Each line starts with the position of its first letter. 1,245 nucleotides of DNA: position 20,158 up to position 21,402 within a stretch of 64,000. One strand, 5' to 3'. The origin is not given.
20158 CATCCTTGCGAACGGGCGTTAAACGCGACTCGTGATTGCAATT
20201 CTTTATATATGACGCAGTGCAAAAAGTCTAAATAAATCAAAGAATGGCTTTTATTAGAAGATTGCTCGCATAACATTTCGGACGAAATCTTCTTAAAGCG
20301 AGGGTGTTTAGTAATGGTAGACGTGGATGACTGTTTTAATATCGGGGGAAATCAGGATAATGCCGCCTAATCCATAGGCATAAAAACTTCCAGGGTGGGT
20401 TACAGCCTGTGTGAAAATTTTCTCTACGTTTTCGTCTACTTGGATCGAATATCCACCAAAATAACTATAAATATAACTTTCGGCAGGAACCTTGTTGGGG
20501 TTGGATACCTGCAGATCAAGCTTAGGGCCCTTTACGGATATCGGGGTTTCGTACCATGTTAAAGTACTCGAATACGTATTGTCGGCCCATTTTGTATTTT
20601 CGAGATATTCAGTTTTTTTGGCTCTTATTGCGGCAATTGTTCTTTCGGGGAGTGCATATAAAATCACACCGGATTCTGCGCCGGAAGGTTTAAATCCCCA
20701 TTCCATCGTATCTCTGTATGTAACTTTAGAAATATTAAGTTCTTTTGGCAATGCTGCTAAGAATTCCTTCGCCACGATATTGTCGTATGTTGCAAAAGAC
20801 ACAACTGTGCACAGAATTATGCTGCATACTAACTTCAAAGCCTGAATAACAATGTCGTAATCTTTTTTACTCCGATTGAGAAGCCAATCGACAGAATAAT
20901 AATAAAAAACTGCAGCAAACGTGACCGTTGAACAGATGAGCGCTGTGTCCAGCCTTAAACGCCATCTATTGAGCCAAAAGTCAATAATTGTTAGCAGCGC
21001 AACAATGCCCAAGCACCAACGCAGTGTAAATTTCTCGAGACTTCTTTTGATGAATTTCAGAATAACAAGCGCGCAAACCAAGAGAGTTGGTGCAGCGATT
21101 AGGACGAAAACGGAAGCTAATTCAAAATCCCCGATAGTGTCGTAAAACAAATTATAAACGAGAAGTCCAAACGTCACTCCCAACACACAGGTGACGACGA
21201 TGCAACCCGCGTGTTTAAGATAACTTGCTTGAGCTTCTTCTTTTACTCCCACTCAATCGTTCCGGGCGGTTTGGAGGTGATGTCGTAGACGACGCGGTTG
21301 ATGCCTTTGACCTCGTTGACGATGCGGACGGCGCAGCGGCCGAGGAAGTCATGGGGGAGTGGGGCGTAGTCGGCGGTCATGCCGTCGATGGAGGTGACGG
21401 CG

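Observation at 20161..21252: AT-rich foreign gene inserted between guaB and guaA, with its start embedded in the guaA stop region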

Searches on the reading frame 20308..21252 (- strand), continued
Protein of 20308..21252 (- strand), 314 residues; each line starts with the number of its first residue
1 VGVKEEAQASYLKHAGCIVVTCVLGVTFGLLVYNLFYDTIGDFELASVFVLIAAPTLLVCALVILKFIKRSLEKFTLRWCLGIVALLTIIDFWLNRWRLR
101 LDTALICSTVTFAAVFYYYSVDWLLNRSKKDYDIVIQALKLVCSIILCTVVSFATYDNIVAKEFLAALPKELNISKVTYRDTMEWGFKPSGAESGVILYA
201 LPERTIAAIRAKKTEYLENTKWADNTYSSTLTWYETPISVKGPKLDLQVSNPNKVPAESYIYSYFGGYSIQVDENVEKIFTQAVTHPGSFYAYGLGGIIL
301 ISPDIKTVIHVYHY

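Call 87: search_dna_similar(query=P0007, collection=plasmids, mode=protein, max_evalue=0.001, max_rows=15)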
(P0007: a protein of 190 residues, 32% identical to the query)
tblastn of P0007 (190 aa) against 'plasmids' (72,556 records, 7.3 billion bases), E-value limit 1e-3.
Records with a match: 9; places in all: 9; records where one place covers at least 80% of the query: 9.
Best place of each record, by identity: <60% 9.
By first word of the organism name: Rhizobium 8; Methylobacterium 1.
By predicted mobility (MOB-suite, as given by PLSDB): non-mobilizable 6; conjugative 3.
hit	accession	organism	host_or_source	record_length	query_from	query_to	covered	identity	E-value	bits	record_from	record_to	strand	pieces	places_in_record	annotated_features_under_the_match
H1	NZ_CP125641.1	Rhizobium sp. BT03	Phaseolus vulgaris,Pure culture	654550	34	190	83%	31.2%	2e-13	74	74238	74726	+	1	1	hypothetical protein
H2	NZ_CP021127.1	Rhizobium sp. Kim5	Phaseolus vulgaris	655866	37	190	81%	31.8%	4e-13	74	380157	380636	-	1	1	hypothetical protein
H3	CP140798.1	Rhizobium beringeri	Trifolium pratense,whole organism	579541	37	190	81%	31.8%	3e-12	71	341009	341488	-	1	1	hypothetical protein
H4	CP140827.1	Rhizobium beringeri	Trifolium pratense,whole organism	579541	37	190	81%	31.8%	3e-12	71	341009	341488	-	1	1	hypothetical protein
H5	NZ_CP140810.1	Rhizobium beringeri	Trifolium pratense,whole organism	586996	37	190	81%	31.8%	3e-12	71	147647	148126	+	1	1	hypothetical protein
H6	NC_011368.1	Rhizobium leguminosarum bv. trifolii WSM2304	-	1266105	34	190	83%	30.8%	1e-11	69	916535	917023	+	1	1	record has no annotation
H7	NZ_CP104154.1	Rhizobium sophoriradicis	Phaseolus vulgaris,cell culture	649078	37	190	81%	31.4%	2e-11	69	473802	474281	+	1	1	hypothetical protein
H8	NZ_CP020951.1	Rhizobium sp. CIAT894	-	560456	37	190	81%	30.8%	4e-12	71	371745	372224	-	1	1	hypothetical protein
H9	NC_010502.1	Methylobacterium radiotolerans JCM 2831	-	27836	37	190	81%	28.2%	8e-9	61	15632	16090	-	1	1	none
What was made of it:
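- Family members occur on Rhizobium and Methylobacterium plasmids (call 87).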

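Call 88: search_dna_similar(query=P0007, collection=phages, mode=protein, max_evalue=0.001, max_rows=10)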
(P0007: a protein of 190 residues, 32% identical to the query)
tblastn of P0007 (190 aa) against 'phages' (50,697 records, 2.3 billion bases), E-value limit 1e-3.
No match.
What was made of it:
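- Tried and rejected: The family is absent from the phage collection (call 88).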

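Call 89: get_annotated_region(hit=H1, flank=5000)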
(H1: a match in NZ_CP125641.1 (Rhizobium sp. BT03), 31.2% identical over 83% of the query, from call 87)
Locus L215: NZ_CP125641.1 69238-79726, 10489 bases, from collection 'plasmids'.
description: Rhizobium sp. BT03 plasmid pRspBT03f, complete sequence
organism: Rhizobium sp. BT03 (NCBI taxid 3045156)
taxonomy: Bacteria; Pseudomonadota; Alphaproteobacteria; Hyphomicrobiales; Rhizobiaceae; Rhizobium; Rhizobium sp. BT03
host: -; source: Phaseolus vulgaris,Pure culture; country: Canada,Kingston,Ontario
typing (MOB-suite, as given by PLSDB): non-mobilizable
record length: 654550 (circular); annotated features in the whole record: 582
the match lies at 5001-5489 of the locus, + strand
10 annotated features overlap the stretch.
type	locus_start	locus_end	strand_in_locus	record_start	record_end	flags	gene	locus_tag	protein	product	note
CDS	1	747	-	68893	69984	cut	-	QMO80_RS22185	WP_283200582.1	hybrid-cluster NAD(P)-dependent oxidoreductase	-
CDS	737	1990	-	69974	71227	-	-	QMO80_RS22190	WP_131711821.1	aromatic ring-hydroxylating dioxygenase subunit alpha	-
CDS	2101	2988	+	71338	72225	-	-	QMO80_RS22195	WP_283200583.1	LysR substrate-binding domain-containing protein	-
CDS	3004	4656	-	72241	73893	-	-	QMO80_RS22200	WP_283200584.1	acyltransferase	-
CDS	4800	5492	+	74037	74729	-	-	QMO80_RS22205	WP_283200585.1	hypothetical protein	-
CDS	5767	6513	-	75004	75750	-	-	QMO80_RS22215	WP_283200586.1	SDR family oxidoreductase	-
CDS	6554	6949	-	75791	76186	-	-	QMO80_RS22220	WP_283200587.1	hypothetical protein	-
CDS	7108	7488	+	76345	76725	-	-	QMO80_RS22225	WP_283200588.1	helix-turn-helix domain-containing protein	-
CDS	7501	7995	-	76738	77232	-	-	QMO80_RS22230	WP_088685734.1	Lrp/AsnC ligand binding domain-containing protein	-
CDS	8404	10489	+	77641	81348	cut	putA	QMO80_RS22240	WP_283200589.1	trifunctional transcriptional regulator/proline dehydrogenase/L-glutamate gamma-semialdehyde dehydrogenase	GO:0006561 - proline biosynthetic process [Evidence IEA]; GO:0006355 - regulation of DNA-templated transcription ...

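Call 90: get_annotated_region(hit=H9, flank=5000)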
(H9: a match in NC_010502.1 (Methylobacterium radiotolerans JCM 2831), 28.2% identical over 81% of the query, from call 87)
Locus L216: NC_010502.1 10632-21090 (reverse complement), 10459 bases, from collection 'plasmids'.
description: Methylobacterium radiotolerans JCM 2831 plasmid pMRAD06, complete sequence
organism: Methylobacterium radiotolerans JCM 2831 (NCBI taxid 426355)
taxonomy: Bacteria; Pseudomonadota; Alphaproteobacteria; Hyphomicrobiales; Methylobacteriaceae; Methylobacterium; Methylobacterium radiotolerans; Methylobacterium radiotolerans JCM 2831
host: -; source: -; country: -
typing (MOB-suite, as given by PLSDB): non-mobilizable
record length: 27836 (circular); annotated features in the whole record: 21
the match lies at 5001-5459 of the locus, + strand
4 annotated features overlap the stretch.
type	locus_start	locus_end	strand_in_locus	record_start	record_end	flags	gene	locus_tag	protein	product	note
CDS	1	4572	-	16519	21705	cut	-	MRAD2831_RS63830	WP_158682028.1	calcium-binding protein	-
CDS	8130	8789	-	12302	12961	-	-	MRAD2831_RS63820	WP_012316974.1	ParA family protein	-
CDS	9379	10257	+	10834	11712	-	-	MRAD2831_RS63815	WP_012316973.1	GntR family transcriptional regulator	-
CDS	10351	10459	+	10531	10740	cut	-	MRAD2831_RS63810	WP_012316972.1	hypothetical protein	-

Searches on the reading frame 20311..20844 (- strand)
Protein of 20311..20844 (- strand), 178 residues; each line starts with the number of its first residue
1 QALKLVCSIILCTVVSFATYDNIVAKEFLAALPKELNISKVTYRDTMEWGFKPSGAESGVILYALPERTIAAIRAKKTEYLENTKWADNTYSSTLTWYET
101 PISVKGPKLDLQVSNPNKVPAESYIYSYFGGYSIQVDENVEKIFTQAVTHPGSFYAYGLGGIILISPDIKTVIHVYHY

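Call 23: find_homologous_proteins(query=A1, max_evalue=0.001)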
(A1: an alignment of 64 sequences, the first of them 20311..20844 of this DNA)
Query A1 (64 sequences) (178 aa, profile of the alignment): 5 proteins with E <= 0.001 among 8000 candidates.
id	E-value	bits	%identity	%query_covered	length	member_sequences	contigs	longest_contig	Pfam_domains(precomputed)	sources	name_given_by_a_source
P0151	5.7e-55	204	30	87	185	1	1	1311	-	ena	-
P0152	5.5e-54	200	27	99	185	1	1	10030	-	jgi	jgi:hypothetical protein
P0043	7.2e-53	197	26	85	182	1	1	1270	-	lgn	-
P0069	1.3e-45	173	25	97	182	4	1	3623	-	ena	-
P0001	2.4e-41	159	100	100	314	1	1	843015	-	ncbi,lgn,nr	ncbi:MAG: hypothetical protein PW788_12140 [Micavibrio sp.]|nr:hypothetical protein [Micavibrio sp.]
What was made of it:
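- Tried and rejected: With the family profile it found five proteins (call 23).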

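Call 24: search_protein_families(library=pfam, alignment_id=A1, max_evalue=0.01)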
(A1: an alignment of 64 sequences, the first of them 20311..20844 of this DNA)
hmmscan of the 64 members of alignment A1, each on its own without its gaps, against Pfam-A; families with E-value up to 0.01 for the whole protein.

A. member 1, window:20311-20844:- (178 aa): 0 families

B. families by the number of members that match (of 64 scanned): 1 family
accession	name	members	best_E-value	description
PF02060.20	ISK_Channel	1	0.0017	Slow voltage-gated potassium channel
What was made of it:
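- On DUF1795 / PsbP-like superfamily: There is no Pfam hit in 64 members (call 24).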

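Call 26: find_encoding_contigs(protein=P0152, flank=8000, max_places=4)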
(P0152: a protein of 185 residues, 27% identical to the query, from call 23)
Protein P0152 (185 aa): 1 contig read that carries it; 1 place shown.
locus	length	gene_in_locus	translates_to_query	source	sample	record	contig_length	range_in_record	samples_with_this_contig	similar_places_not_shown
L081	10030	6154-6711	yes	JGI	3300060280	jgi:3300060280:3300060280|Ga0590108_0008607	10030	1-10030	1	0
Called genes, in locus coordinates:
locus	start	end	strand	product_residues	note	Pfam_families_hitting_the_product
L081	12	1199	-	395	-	PF04055:Radical_SAM (faint)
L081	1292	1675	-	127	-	-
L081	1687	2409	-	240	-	-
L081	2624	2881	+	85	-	PF13560:HTH_31 (weak), PF01381:HTH_3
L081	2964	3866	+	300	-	PF01582:TIR, PF13676:TIR_2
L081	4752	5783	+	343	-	PF01548:DEDD_Tnp_IS110, PF02371:Transposase_20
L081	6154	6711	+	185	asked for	-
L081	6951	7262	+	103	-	-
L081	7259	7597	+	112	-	-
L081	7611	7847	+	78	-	-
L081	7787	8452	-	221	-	PF00072:Response_reg, PF00486:Trans_reg_C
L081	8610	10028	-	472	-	?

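Call 28: predict_structure(alignment_id=A1)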
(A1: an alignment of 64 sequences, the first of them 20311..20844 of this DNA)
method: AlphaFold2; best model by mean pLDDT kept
length: 178 residues; sequences in the alignment: 64
mean_pLDDT: 88.6   pTM: 0.83
mean pLDDT of the five models: 88.6, 87.4, 87.1, 86.8, 86.3
residues with pLDDT >= 90: 122; 70-90: 30; 50-70: 26; < 50: 0
segments of 3 or more residues with pLDDT < 50: none
pLDDT, mean of each block of 10 residues (from residue 1): 97 97 94 95 94 89 98 97 82 84 71 65 73 84 94 93 96 94
secondary structure, 60 per line:
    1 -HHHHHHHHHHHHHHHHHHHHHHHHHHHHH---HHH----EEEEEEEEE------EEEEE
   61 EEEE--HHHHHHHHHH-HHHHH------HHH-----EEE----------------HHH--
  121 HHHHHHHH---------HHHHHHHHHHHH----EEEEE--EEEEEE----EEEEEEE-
elements in order: H2-30 E41-49 E56-64 H67-76 H78-82 E97-99 H121-128 H138-149 E154-158 E161-166 E171-177
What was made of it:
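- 20311..20760 (-): C-terminal alpha/beta domain (about residues 165-314) of an unnamed family, predicted to be periplasmic. AF2 with a 64-sequence alignment: pLDDT 88.6, pTM 0.83 (call 28).
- The alignment-based model reaches pLDDT 88.6 (call 28).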

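Call 41: fold_search(model_id=the predicted structure, library=pdb)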
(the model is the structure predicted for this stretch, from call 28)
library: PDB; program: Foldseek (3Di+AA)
matches with E <= 10: 175; with E <= 0.001: 0
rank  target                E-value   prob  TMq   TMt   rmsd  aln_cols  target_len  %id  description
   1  6hxv_A                2.2e-01  0.03  0.12  0.12  16.4       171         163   12  Crystal structure of the head and coiled-coil domains of zebrafish CCDC61 (F129E/D130A) (released 2020-04-29)
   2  6i8a_A                4.9e-01  0.02  0.11  0.03  21.9       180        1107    9  The crystal structure of the Pol2 catalytic domain of DNA polymerase epsilon carrying a P301R substitution. (released 2019-01-30)
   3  6h1v_A                5.2e-01  0.02  0.11  0.03  22.0       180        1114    9  The crystal structure of Pol2CORE in complex with DNA and an incoming nucleotide, carrying an Fe-S cluster (released 2019-04-24)
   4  8b76_B                1.1e+00  0.02  0.11  0.03  22.3       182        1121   10  The crystal structure of M644G variant of DNA Pol Epsilon containing dTTP in the polymerase active site (released 2023-11-01)
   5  1g5h_D                1.1e+00  0.01  0.11  0.06  25.4       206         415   10  CRYSTAL STRUCTURE OF THE ACCESSORY SUBUNIT OF MURINE MITOCHONDRIAL POLYMERASE GAMMA (released 2001-03-14)
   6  7nyc_G                1.5e+00  0.01  0.09  0.05  25.1       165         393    8  cryoEM structure of 3C9-sMAC (released 2021-10-06)
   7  6z88_B                1.6e+00  0.02  0.13  0.13  14.8       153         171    8  human GTP cyclohydrolase I in complex with allosteric inhibitor (released 2020-12-09)
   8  6z88_E                1.8e+00  0.04  0.17  0.18  13.4       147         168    9  human GTP cyclohydrolase I in complex with allosteric inhibitor (released 2020-12-09)
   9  3hpz_B                2.0e+00  0.18  0.14  0.05   2.7        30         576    3  Crystal structure of Mycobacterium tuberculosis LeuA complexed with bromopyruvate (released 2010-05-19)
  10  9m6x_M                2.0e+00  0.03  0.12  0.15  10.1        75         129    7  Cryo-EM structure of bacteriophage NF5 neck (released 2025-12-17)
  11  1sr9_B                2.1e+00  0.16  0.14  0.05   2.7        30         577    3  Crystal Structure of LeuA from Mycobacterium tuberculosis (released 2004-05-18)
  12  6spe_e                2.1e+00  0.01  0.12  0.13  15.9       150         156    9  Pseudomonas aeruginosa 30s ribosome from a clinical isolate (released 2019-10-16)
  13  3jva_G                2.2e+00  0.08  0.10  0.06   5.2        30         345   20  Crystal structure of Dipeptide Epimerase from Enterococcus faecalis V583 (released 2010-08-11)
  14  7oba_A                2.2e+00  0.02  0.12  0.02  14.2        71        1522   14  Cryo-EM structure of human RNA Polymerase I in complex with RRN3 (released 2021-12-08)
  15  7nyc_H                2.2e+00  0.00  0.06  0.04  26.2       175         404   11  cryoEM structure of 3C9-sMAC (released 2021-10-06)
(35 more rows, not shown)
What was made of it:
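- On DUF1795 / PsbP-like superfamily: Foldseek against the PDB found nothing at E<=0.001 (call 41).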

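Call 91: search_solved_structures(query=A1, max_evalue=1)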
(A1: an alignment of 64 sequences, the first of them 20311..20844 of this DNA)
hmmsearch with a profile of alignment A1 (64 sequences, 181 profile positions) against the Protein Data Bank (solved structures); distinct sequences matched with E-value up to 1: 0.
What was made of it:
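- Closest known: PsbP / Mog1 / DcrB / Eag. Different: Foldseek against the PDB and a profile search of PDB sequences found nothing (calls 41, 91).
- Tried and rejected: Foldseek against the PDB (call 41) and a profile search of PDB sequences (call 91) found nothing.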
